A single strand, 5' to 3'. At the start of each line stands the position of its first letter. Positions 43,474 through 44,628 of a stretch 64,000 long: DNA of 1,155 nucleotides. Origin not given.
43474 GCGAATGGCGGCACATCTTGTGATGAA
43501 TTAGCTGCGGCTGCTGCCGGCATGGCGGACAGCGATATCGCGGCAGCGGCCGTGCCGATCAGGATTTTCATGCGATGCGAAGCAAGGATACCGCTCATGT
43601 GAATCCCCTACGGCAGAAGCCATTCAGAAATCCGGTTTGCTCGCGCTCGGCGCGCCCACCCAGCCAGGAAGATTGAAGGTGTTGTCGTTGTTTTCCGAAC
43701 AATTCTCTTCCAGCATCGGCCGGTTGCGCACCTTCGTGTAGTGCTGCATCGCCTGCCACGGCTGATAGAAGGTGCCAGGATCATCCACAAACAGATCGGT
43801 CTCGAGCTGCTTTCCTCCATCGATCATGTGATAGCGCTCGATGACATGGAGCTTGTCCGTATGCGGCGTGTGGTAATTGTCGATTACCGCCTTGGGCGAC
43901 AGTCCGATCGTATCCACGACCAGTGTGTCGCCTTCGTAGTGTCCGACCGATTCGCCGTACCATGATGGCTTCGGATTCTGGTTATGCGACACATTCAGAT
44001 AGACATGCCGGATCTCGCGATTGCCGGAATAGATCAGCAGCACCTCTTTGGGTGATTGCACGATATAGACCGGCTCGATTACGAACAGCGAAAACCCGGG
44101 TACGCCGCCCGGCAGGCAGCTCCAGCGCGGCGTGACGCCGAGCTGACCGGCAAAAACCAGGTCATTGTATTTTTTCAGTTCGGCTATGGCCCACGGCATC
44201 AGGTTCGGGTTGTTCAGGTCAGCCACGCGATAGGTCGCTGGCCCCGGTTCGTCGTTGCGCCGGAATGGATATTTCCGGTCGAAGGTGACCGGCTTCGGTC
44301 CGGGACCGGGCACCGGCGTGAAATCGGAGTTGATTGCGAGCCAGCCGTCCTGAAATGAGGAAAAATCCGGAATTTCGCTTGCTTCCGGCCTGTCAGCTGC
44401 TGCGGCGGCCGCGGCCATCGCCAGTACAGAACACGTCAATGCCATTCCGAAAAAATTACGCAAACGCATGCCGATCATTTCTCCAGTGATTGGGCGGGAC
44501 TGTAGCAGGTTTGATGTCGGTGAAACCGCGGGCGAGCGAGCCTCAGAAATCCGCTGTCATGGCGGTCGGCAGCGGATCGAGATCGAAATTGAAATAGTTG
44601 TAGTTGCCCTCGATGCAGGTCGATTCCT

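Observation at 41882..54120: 12-gene tandem array of an uncharacterised exported protein family with an embedded membrane-protein pair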

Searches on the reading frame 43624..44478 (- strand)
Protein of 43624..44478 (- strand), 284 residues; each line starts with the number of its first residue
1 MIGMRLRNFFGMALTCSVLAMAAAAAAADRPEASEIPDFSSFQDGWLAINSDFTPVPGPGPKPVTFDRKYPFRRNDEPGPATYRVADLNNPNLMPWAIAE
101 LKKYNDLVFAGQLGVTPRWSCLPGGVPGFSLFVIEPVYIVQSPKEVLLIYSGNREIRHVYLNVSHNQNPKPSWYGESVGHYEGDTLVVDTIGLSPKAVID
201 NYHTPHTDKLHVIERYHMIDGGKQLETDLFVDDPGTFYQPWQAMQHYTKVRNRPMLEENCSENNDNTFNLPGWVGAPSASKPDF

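Call 4: search_protein_families(library=pfam, max_evalue=1, proteins=[window:43624-44478:-])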
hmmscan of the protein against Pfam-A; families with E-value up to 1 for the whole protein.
window:43624-44478:- (284 aa): 1 family
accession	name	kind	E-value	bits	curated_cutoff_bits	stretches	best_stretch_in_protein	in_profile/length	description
PF13822.11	ACC_epsilon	-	0.031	15.3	25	1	13-48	17-44/60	Acyl-CoA carboxylase epsilon subunit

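Call 5: search_protein_families(library=ncbifam, max_evalue=1, proteins=[window:43624-44478:-])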
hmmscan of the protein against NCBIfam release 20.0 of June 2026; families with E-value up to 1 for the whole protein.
window:43624-44478:- (284 aa): 0 families

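Call 18: predict_structure(alignment_id=A2)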
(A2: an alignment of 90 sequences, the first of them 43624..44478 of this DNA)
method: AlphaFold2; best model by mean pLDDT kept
length: 284 residues; sequences in the alignment: 90
mean_pLDDT: 87.4   pTM: 0.83
mean pLDDT of the five models: 87.4, 85.8, 85.6, 85.6, 83.9
residues with pLDDT >= 90: 188; 70-90: 48; 50-70: 41; < 50: 7
segments of 3 or more residues with pLDDT < 50: 16-18
pLDDT, mean of each block of 10 residues (from residue 1): 58 51 55 79 93 95 98 92 96 98 95 83 89 93 96 91 97 96 97 94 97 98 97 98 97 82 65 71 76
secondary structure, 60 per line:
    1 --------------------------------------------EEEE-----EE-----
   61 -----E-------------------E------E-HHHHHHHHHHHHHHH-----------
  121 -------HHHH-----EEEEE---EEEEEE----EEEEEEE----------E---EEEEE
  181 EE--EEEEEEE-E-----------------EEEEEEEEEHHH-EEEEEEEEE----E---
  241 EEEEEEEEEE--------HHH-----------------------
elements in order: E45-48 H95-109 H128-131 E137-141 E145-150 E155-161 E176-182 E185-191 E211-219 E224-232 E241-250
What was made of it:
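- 43624..44478 (-): P3, family member (284 aa). This is the copy that was modelled. AF2 pLDDT 87.4, pTM 0.83, 8-strand barrel at residues 137-250 (call 18).
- On Calycin superfamily (lipocalin / FABP / avidin): The AF2 model of P3 (pLDDT 87.4) has eight consecutive strands at residues 137-250 plus an N-terminal strand at 45-48 (call 18).
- On Periplasmic solute-binding proteins (ABC, TRAP, TTT): The predicted fold is an all-beta barrel (call 18).
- On Alpha/beta-hydrolase serine esterases: No Abhydrolase HMM hit (calls 4, 18).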

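Call 20: fold_search(model_id=the predicted structure, library=pdb)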
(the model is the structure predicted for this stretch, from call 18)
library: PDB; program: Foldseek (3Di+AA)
matches with E <= 10: 1009; with E <= 0.001: 0
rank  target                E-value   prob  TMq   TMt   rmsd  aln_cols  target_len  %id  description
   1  5ura_A                1.2e-03  1.00  0.24  0.46   4.4       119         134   15  Enantiomer-Specific Binding of the Potent Antinociceptive Agent SBFI-26 to Anandamide transporters FABP7 (released 2017-08-23)
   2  7e25                  1.9e-03  1.00  0.23  0.43   4.9       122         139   16  Crystal structure of human FABP7 complexed with palmitic acid (released 2021-07-14)
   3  6xvr                  2.7e-03  1.00  0.24  0.45   5.0       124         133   10  Human myelin protein P2 mutant L35S (released 2020-04-08)
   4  8ivl                  3.6e-03  1.00  0.25  0.48   4.4       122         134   15  FABP7 complexed with Cholesterol (released 2024-02-28)
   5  4a8z                  4.1e-03  1.00  0.23  0.45   5.0       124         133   10  Human myelin P2 protein, K112Q mutant (released 2012-12-05)
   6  2fs6_A                4.1e-03  0.99  0.25  0.45   4.5       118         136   12  Crystal Structure of Apo-Cellular Retinoic Acid Binding Protein Type II At 1.35 Angstroms Resolution (released 2006-09-19)
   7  9niu_A                4.6e-03  1.00  0.25  0.45   4.3       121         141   15  Co-crystal structure of FABP7 in complex with PFO3TDA (released 2025-05-21)
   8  6l9o                  4.8e-03  1.00  0.25  0.48   4.4       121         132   15  Crystal structure of FABP7 apo (released 2020-11-11)
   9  5n4q                  4.8e-03  1.00  0.24  0.46   4.8       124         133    9  Human myelin protein P2, mutant T51P (released 2017-08-09)
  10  7ntp_A                4.8e-03  0.99  0.23  0.44   5.0       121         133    8  Human myelin P2 mutant V115A (released 2021-09-01)
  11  5n4p                  5.4e-03  1.00  0.24  0.45   4.9       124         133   10  Human myelin P2, mutant I52T (released 2017-08-09)
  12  3i17_A                5.7e-03  1.00  0.26  0.48   4.1       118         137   12  Crystal structure of the apo R132K:L121E mutant of cellular retinoic acid-binding protein II at 1.68 angstrom resoluti (released 2009-07-28)
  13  5n4m                  5.7e-03  0.99  0.23  0.45   5.0       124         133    9  Human myelin protein P2, mutant I43N (released 2017-08-09)
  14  6xuw                  6.1e-03  0.99  0.24  0.45   4.9       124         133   10  Human myelin protein P2 mutant L27D (released 2020-04-08)
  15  5b29                  6.4e-03  0.99  0.24  0.47   4.6       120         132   12  The 1.28A structure of human FABP3 F16V mutant complexed with palmitic acid at room temperature (released 2017-01-18)
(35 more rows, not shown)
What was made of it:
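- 43624..44478 (-): Foldseek best hits are FABP/CRABP (call 20).
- On Calycin superfamily (lipocalin / FABP / avidin): However E is 1e-3 to 2e-2, target-normalised TM is 0.42-0.53 and rmsd is 4-5 A (call 20).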

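Call 49: search_dna_similar(query=window:43624-44478:-, collection=plasmids, mode=protein, max_rows=30)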
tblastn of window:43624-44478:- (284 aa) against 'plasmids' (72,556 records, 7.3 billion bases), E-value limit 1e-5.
Records with a match: 8; places in all: 18; records where one place covers at least 80% of the query: 0.
Best place of each record, by identity: <60% 8.
By first word of the organism name: Novosphingobium 6; Sphingobium 1; Croceibacterium 1.
By predicted mobility (MOB-suite, as given by PLSDB): non-mobilizable 8.
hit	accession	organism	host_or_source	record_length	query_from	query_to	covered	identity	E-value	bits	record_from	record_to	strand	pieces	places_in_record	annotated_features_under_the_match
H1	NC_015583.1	Novosphingobium sp. PP1Y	-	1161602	83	265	64%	32.7%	4e-18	91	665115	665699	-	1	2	none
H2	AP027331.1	Sphingobium sp. TomTYG65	-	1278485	85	264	63%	31.4%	6e-13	76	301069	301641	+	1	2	hypothetical protein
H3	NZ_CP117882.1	Novosphingobium sp. KACC 22771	Single cell,soil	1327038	70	263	68%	29.0%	5e-10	67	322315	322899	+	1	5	none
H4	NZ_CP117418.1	Novosphingobium humi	Single cell,Soil from military shooting ...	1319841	70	263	68%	28.5%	1e-7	60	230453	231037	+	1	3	none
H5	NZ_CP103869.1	Novosphingobium humi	pure culture,soil biofilm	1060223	70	263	68%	28.5%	1e-7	60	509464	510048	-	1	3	none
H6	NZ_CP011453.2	Croceibacterium atlanticum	cell culture,North Atlantic Rise ...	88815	99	272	61%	28.5%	2e-13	77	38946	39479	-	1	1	hypothetical protein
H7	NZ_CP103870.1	Novosphingobium humi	pure culture,soil biofilm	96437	120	263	51%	31.5%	3e-11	71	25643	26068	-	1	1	hypothetical protein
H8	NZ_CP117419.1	Novosphingobium humi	Single cell,Soil from military shooting ...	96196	120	263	51%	31.5%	4e-11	71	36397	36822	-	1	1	hypothetical protein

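Call 52: get_annotated_region(hit=H1, flank=8000)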
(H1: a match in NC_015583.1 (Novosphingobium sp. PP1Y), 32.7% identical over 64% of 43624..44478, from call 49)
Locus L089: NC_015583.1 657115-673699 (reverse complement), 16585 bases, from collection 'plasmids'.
description: Novosphingobium sp. PP1Y plasmid Mpl, complete sequence
organism: Novosphingobium sp. PP1Y (NCBI taxid 702113)
taxonomy: Bacteria; Pseudomonadota; Alphaproteobacteria; Sphingomonadales; Sphingomonadaceae; Novosphingobium; Novosphingobium sp. PP1Y
host: -; source: -; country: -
typing (MOB-suite, as given by PLSDB): non-mobilizable
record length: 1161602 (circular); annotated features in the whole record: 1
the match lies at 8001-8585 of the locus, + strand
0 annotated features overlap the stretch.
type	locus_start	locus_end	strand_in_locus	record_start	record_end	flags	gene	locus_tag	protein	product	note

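Call 53: get_annotated_region(hit=H2, flank=9000)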
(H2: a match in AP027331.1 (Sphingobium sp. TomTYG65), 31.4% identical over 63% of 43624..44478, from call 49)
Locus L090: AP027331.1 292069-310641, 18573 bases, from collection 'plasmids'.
description: Sphingobium sp. TomTYG65 plasmid pTomTYG65a DNA, complete genome
organism: Sphingobium sp. TomTYG65 (NCBI taxid 3028888)
taxonomy: Bacteria; Pseudomonadota; Alphaproteobacteria; Sphingomonadales; Sphingomonadaceae; Sphingobium; Sphingobium sp. TomTYG65
host: -; source: -; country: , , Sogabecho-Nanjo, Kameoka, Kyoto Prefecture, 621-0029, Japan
typing (MOB-suite, as given by PLSDB): non-mobilizable; replicon rep_cluster_545
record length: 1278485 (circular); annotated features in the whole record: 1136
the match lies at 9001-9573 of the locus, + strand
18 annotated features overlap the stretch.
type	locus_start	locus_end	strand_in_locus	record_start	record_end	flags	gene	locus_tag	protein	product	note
CDS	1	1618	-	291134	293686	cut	-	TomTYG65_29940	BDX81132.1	ligand-gated channel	-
CDS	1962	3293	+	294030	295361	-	-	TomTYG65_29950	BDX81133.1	monooxygenase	-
CDS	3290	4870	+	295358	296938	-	-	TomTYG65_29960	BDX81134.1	oxidoreductase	-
CDS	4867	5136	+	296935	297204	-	-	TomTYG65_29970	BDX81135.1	hypothetical protein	-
CDS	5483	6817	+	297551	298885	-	-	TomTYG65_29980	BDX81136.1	monooxygenase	-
CDS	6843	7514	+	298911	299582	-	-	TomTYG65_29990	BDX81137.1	peroxiredoxin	-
CDS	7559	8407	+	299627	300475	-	-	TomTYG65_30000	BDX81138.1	hypothetical protein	-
CDS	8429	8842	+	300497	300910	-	-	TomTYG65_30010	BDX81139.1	hypothetical protein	-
CDS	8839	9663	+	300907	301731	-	-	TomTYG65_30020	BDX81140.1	hypothetical protein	-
CDS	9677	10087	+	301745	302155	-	-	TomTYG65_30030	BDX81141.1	hypothetical protein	-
CDS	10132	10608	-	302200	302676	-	-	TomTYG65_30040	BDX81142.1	hypothetical protein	-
CDS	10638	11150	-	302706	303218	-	-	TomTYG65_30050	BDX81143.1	hypothetical protein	-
CDS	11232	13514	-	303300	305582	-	fyuA_5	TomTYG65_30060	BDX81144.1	TonB-dependent receptor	-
CDS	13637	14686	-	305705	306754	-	-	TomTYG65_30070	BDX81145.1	hypothetical protein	-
CDS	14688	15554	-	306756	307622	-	tauD_1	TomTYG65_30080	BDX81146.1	taurine dioxygenase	-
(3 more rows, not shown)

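Call 54: get_annotated_region(hit=H6, flank=9000)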
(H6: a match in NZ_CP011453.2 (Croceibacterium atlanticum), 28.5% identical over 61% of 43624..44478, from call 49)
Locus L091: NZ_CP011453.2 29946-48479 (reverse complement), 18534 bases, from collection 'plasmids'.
description: Croceibacterium atlanticum strain 26DY36 plasmid unnamed, complete sequence
organism: Croceibacterium atlanticum (NCBI taxid 1267766)
taxonomy: Bacteria; Pseudomonadota; Alphaproteobacteria; Sphingomonadales; Erythrobacteraceae; Croceibacterium; Croceibacterium atlanticum
host: -; source: cell culture,North Atlantic Rise deep-sea sediment; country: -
typing (MOB-suite, as given by PLSDB): non-mobilizable; replicon rep_cluster_545
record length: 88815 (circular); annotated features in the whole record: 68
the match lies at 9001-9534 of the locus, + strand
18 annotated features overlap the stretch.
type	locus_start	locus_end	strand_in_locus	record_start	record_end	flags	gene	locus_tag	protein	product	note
CDS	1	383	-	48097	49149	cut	-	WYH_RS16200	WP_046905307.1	tyrosine-type recombinase/integrase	GO:0015074 - DNA integration [Evidence IEA]; GO:0006310 - DNA recombination [Evidence IEA]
CDS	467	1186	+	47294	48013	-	-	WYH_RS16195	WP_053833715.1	phosphatase PAP2 family protein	-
CDS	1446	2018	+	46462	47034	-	-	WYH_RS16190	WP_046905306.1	outer membrane beta-barrel protein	-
CDS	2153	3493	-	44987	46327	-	gdhA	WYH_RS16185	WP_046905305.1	NADP-specific glutamate dehydrogenase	GO:0006520 - amino acid metabolic process [Evidence IEA]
CDS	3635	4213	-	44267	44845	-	-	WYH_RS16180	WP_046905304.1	5-formyltetrahydrofolate cyclo-ligase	GO:0006730 - one-carbon metabolic process [Evidence IEA]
CDS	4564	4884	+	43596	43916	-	-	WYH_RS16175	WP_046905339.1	multidrug efflux SMR transporter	-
CDS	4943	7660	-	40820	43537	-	-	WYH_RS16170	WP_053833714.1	G8 domain-containing protein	-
CDS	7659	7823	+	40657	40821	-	-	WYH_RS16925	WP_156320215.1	hypothetical protein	-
CDS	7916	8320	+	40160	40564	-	-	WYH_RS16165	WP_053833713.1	DUF6152 family protein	-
CDS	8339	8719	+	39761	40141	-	-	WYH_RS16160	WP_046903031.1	DUF6152 family protein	-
CDS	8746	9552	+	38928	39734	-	-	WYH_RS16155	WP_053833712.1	hypothetical protein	-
CDS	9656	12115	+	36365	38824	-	-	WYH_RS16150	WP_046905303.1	TonB-dependent receptor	GO:0015891 - siderophore transport [Evidence IEA]; GO:0055085 - transmembrane transport [Evidence IEA]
CDS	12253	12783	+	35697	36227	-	-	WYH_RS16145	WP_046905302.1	MarR family transcriptional regulator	GO:0006355 - regulation of DNA-templated transcription [Evidence IEA]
CDS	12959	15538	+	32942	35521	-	-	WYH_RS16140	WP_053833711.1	G8 domain-containing protein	-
CDS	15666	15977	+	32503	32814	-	-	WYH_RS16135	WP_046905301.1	hypothetical protein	-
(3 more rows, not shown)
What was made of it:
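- DUF6152-DUF6152-P-TBDR-MarR in Croceibacterium (call 54).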

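Call 58: get_annotated_region(hit=H3, flank=10000)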
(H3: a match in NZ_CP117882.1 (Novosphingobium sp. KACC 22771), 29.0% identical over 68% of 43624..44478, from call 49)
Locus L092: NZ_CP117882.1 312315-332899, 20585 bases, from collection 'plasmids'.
description: Novosphingobium sp. KACC 22771 plasmid unnamed1, complete sequence
organism: Novosphingobium sp. KACC 22771 (NCBI taxid 3025670)
taxonomy: Bacteria; Pseudomonadota; Alphaproteobacteria; Sphingomonadales; Sphingomonadaceae; Novosphingobium; Novosphingobium sp. KACC 22771
host: -; source: Single cell,soil; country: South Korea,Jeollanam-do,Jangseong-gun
typing (MOB-suite, as given by PLSDB): non-mobilizable; mating-pair formation MPF_F
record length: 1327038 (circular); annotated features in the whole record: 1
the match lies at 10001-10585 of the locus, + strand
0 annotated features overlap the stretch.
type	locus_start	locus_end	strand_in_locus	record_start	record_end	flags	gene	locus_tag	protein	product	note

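Call 59: get_annotated_region(hit=H7, flank=10000)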
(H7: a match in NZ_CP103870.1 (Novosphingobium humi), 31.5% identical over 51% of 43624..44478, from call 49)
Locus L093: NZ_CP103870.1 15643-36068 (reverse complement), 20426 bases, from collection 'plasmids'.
description: Novosphingobium humi strain G5 plasmid unnamed2, complete sequence
organism: Novosphingobium humi (NCBI taxid 2282397)
taxonomy: Bacteria; Pseudomonadota; Alphaproteobacteria; Sphingomonadales; Sphingomonadaceae; Novosphingobium; Novosphingobium humi
host: -; source: pure culture,soil biofilm; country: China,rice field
typing (MOB-suite, as given by PLSDB): non-mobilizable
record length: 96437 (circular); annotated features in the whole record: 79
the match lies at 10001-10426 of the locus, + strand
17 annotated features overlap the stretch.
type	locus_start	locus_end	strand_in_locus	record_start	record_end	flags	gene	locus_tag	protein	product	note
CDS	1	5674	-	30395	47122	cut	-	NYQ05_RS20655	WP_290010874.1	Ig-like domain-containing protein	-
CDS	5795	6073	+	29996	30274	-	-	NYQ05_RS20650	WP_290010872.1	hypothetical protein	-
CDS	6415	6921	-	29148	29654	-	-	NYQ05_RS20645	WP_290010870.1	hypothetical protein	-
CDS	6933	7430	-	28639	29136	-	-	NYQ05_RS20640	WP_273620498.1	DUF6644 family protein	-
CDS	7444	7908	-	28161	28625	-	-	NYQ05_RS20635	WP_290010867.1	DUF6644 family protein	-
CDS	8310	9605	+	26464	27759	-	-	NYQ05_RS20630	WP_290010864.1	hypothetical protein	-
CDS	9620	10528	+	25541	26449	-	-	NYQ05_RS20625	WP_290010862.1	hypothetical protein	-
CDS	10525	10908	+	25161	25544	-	-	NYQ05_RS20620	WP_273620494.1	DUF6152 family protein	-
CDS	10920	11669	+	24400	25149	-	-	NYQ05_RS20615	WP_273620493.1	TetR/AcrR family transcriptional regulator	GO:0006355 - regulation of DNA-templated transcription [Evidence IEA]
CDS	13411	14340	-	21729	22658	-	-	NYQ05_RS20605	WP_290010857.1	FAD-binding protein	-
CDS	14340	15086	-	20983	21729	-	-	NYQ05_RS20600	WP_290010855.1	electron transfer flavoprotein subunit beta/FixA family protein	-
CDS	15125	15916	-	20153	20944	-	-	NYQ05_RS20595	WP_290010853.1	enoyl-CoA hydratase-related protein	-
CDS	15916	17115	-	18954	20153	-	bktB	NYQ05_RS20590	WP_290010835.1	beta-ketothiolase BktB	-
CDS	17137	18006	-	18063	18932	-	mmsB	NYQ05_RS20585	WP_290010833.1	3-hydroxyisobutyrate dehydrogenase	GO:0006574 - valine catabolic process [Evidence IEA]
CDS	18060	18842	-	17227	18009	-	-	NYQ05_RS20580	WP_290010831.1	enoyl-CoA hydratase-related protein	-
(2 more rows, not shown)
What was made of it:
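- On DUF6644 (PF20349), for M1 and M2: RefSeq names the Novosphingobium humi homologs 'DUF6644 family protein' (call 59).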

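Call 80: search_protein_families(library=pfam, max_evalue=0.0001, proteins=[L089:4822-6033:+, L089:9188-10537:+, L089:11011-13314:-, L089:14490-15851:-, L092:144-1496:-, L092:3128-4474:+, L092:4564-5958:+, L092:5978-7231:-, L092:7428-9896:+, L093:8310-9602:+])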
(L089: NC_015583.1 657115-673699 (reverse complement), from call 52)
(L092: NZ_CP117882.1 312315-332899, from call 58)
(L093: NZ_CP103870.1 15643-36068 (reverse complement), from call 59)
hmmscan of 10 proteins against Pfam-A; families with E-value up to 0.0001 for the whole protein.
L089:4822-6033:+ (404 aa): 1 family
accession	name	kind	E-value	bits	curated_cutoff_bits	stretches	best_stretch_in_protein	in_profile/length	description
PF02900.23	LigB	-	2.1e-77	260.3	26.3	1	109-374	3-268/269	Catalytic LigB subunit of aromatic ring-opening dioxygenase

L089:9188-10537:+ (450 aa): 2 families
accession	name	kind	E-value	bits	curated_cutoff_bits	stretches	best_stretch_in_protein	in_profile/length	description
PF01546.33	Peptidase_M20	-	2.2e-19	70.6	24.6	1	106-439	3-205/206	Peptidase family M20/M25/M40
PF04389.22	Peptidase_M28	-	1.7e-07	31.6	21.3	1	88-155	1-68/193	Peptidase family M28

L089:11011-13314:- (767 aa): 2 families
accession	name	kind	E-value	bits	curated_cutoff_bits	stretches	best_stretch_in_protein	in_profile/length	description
PF00593.30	TonB_dep_Rec_b-barrel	-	1.3e-39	137.7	27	1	176-728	19-436/436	TonB dependent receptor-like, beta-barrel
PF07715.20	Plug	-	3.6e-14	53.6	23.9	1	49-154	2-107/107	TonB-dependent Receptor Plug Domain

L089:14490-15851:- (453 aa): 1 family
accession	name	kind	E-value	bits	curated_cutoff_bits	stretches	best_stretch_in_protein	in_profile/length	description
PF00860.26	Xan_ur_permease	-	4.5e-94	315.8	27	1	31-411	3-382/389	Permease family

L092:144-1496:- (450 aa): 1 family
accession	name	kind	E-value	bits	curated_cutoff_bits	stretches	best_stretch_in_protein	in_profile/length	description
PF13810.12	DUF4185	-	3.2e-09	36.9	39.5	1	137-285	99-222/309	Domain of unknown function (DUF4185)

L092:3128-4474:+ (449 aa): 0 families

L092:4564-5958:+ (465 aa): 1 family
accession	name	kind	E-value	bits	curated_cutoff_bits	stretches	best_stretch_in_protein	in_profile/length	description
PF00144.29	Beta-lactamase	-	7.9e-63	213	27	1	30-338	2-319/329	Beta-lactamase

L092:5978-7231:- (417 aa): 0 families

L092:7428-9896:+ (823 aa): 2 families
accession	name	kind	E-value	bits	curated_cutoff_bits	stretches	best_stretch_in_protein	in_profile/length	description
PF00593.30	TonB_dep_Rec_b-barrel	-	3.5e-36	126.5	27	1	302-786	19-436/436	TonB dependent receptor-like, beta-barrel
PF07715.20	Plug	-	5.4e-17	62.7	23.9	1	84-198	2-107/107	TonB-dependent Receptor Plug Domain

L093:8310-9602:+ (431 aa): 1 family
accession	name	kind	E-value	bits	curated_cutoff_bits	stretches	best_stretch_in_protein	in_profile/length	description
PF01229.23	Glyco_hydro_39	-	1.9e-11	43.9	26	1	66-179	119-227/472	Glycosyl hydrolases family 39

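Call 82: search_protein_families(library=pfam, alignment_id=A2, max_evalue=5)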
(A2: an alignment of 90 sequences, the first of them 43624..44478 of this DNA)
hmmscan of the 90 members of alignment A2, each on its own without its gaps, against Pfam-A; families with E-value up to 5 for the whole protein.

A. member 1, window:43624-44478:- (284 aa): 1 family
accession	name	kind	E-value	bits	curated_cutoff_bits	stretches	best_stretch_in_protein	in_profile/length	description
PF13822.11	ACC_epsilon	-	0.031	15.3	25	1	13-48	17-44/60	Acyl-CoA carboxylase epsilon subunit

B. families by the number of members that match (of 90 scanned): 10 families
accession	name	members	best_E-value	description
PF24109.1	DUF7384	2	0.094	Family of unknown function (DUF7384)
PF13822.11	ACC_epsilon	1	0.031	Acyl-CoA carboxylase epsilon subunit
PF13911.12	AhpC-TSA_2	1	0.055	AhpC/TSA antioxidant enzyme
PF01810.24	LysE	1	0.11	LysE type translocator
PF11131.13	PhrC_PhrF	1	0.13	Rap-phr extracellular signalling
PF23102.1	Zf-C2H2_ZNF451_2nd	1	0.15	Second Zinc fingers C2H2 type, ZNF451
PF02620.22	YceD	1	0.15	Large ribosomal RNA subunit accumulation protein YceD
PF15677.10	CEND1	1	0.21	Cell cycle exit and neuronal differentiation protein 1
PF05284.17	DUF736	1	0.22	Protein of unknown function (DUF736)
PF25616.1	PhiKZ_gp35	1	0.24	Bacteriophage PhiKZ capsid decoration protein gp35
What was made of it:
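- On Calycin superfamily (lipocalin / FABP / avidin): No recurrent hit in 90 members at E <= 5 (call 82).
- Closest known: Calycin superfamily: intracellular lipid-binding proteins. Different: No sequence similarity to any Pfam calycin family (calls 4, 82).
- Tried and rejected: A Pfam scan of 90 family members at E <= 5 gave no recurrent family (call 82).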
